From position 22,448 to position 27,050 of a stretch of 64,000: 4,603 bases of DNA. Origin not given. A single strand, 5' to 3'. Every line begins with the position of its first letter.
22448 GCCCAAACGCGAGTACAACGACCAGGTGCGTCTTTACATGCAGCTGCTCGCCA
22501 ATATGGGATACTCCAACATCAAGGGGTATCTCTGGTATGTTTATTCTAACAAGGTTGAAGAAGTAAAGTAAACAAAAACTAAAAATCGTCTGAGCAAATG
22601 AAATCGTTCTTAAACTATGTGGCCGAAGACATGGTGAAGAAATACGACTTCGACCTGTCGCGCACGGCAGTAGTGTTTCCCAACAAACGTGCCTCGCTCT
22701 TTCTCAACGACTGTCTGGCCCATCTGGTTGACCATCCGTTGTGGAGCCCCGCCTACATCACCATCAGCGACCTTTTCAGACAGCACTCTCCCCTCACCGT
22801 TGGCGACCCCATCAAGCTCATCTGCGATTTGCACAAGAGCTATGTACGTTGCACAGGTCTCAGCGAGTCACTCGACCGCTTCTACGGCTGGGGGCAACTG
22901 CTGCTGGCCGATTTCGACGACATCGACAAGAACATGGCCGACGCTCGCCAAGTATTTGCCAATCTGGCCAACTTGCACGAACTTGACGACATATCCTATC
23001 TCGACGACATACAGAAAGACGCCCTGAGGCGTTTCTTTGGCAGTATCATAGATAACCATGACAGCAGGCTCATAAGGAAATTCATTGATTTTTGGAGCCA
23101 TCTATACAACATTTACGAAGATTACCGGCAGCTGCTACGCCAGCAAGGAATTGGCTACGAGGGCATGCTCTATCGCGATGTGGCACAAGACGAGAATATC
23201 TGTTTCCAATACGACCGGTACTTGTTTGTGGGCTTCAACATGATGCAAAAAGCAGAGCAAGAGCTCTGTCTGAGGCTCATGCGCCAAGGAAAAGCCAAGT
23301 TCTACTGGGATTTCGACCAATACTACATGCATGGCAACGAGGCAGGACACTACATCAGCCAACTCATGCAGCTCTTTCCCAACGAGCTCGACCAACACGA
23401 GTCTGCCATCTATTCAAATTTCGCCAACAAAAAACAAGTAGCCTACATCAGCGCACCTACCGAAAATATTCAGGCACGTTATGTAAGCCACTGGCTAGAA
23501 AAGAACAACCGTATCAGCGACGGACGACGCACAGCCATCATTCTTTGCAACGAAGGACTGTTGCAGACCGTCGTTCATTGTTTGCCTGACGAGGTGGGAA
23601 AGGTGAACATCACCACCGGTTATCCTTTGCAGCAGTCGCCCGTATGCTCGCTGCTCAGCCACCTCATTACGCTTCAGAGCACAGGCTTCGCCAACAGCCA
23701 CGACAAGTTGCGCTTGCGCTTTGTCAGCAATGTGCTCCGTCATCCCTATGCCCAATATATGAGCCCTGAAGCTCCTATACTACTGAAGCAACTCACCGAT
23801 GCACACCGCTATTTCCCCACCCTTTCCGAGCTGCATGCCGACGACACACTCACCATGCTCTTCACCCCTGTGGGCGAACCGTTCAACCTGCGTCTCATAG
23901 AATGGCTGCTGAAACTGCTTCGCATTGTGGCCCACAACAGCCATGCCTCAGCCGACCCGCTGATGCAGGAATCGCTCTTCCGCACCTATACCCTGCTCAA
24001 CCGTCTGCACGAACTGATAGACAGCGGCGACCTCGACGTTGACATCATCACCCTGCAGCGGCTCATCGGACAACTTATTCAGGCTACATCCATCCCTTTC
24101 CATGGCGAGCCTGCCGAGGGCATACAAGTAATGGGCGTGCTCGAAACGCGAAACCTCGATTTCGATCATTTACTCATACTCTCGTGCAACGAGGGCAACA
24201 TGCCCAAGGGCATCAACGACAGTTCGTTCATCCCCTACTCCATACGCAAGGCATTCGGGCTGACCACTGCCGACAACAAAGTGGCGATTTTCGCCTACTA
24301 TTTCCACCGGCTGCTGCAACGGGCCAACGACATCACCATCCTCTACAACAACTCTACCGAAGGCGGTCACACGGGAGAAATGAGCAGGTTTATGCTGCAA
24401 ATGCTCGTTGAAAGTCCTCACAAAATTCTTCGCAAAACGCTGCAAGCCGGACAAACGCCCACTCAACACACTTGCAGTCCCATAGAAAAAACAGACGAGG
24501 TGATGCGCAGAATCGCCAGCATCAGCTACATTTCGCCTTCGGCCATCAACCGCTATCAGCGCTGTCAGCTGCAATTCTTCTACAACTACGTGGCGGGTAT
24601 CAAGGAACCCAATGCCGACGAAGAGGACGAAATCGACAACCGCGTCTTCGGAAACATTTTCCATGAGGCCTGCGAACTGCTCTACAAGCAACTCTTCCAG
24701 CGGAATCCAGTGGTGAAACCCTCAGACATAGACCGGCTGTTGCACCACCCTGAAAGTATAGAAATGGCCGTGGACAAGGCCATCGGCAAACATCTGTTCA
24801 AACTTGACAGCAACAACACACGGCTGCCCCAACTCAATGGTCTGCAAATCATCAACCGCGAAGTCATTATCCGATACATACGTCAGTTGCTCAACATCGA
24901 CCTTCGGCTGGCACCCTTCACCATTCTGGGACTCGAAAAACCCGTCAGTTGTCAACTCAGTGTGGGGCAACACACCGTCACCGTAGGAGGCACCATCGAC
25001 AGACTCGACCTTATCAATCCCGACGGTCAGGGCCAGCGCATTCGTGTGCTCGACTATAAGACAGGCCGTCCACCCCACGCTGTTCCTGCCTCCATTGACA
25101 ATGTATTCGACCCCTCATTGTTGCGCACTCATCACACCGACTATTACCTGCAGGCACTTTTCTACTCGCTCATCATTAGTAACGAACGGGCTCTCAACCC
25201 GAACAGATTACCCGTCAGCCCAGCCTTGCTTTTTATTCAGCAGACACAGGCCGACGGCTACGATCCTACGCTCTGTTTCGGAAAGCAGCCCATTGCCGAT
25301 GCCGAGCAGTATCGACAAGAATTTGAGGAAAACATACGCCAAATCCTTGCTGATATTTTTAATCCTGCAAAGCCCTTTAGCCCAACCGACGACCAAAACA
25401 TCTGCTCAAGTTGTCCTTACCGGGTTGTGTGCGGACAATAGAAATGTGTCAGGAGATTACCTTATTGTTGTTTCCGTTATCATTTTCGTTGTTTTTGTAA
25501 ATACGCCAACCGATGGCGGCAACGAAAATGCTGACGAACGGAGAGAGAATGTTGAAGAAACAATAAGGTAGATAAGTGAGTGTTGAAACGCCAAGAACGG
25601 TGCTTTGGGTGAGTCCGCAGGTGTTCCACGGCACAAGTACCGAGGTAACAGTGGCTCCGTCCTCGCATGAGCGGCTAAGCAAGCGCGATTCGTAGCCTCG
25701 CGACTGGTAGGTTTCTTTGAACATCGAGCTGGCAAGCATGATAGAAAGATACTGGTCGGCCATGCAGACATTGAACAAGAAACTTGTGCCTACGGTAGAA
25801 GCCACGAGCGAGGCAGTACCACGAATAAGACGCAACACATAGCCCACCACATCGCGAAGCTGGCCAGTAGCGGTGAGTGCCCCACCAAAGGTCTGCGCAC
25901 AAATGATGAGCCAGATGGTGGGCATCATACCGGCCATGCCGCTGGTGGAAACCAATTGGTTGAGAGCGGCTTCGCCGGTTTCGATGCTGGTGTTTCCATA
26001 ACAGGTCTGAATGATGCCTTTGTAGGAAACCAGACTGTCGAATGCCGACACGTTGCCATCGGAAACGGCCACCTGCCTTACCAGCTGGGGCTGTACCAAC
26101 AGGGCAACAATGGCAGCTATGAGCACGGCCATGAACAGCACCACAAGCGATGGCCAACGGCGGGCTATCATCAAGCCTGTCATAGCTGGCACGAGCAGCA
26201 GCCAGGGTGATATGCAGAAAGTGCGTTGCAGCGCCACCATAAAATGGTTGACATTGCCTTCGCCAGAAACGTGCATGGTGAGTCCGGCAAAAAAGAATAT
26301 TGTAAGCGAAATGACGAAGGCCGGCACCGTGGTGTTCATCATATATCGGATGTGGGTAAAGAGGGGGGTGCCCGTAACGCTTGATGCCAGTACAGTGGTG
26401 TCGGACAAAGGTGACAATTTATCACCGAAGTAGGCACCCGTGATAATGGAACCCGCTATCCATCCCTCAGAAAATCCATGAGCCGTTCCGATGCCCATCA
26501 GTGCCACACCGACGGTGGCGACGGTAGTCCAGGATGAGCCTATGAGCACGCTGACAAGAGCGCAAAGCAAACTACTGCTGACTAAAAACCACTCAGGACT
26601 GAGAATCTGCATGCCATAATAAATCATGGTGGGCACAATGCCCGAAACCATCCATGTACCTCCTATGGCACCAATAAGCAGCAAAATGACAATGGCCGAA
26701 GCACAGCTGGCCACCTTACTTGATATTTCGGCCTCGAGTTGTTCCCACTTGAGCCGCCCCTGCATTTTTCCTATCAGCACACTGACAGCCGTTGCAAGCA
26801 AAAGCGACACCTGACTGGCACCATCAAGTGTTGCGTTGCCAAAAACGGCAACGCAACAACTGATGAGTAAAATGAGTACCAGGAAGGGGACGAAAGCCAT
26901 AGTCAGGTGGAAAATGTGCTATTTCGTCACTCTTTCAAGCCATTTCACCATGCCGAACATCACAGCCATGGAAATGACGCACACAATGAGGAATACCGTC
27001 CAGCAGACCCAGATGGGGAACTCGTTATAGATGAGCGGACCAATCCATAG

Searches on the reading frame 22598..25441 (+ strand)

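Call 7: search_protein_families(library=pfam, proteins=[window:22598-25441:+], max_evalue=0.001)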
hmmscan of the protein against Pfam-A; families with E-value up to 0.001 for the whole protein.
window:22598-25441:+ (947 aa): 1 family
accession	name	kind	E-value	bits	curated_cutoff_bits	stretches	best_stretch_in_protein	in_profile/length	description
PF12705.13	PDDEXK_1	-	5.5e-35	121.9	22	1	645-945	2-246/247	PD-(D/E)XK nuclease superfamily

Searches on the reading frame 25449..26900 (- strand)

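Call 7: search_protein_families(library=pfam, proteins=[window:25449-26900:-], max_evalue=0.001)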
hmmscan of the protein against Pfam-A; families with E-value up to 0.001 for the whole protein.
window:25449-26900:- (483 aa): 1 family
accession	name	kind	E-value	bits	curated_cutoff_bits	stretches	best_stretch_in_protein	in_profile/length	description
PF03553.21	Na_H_antiporter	-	6.8e-44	150.8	23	1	155-465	1-303/303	Na+/H+ antiporter family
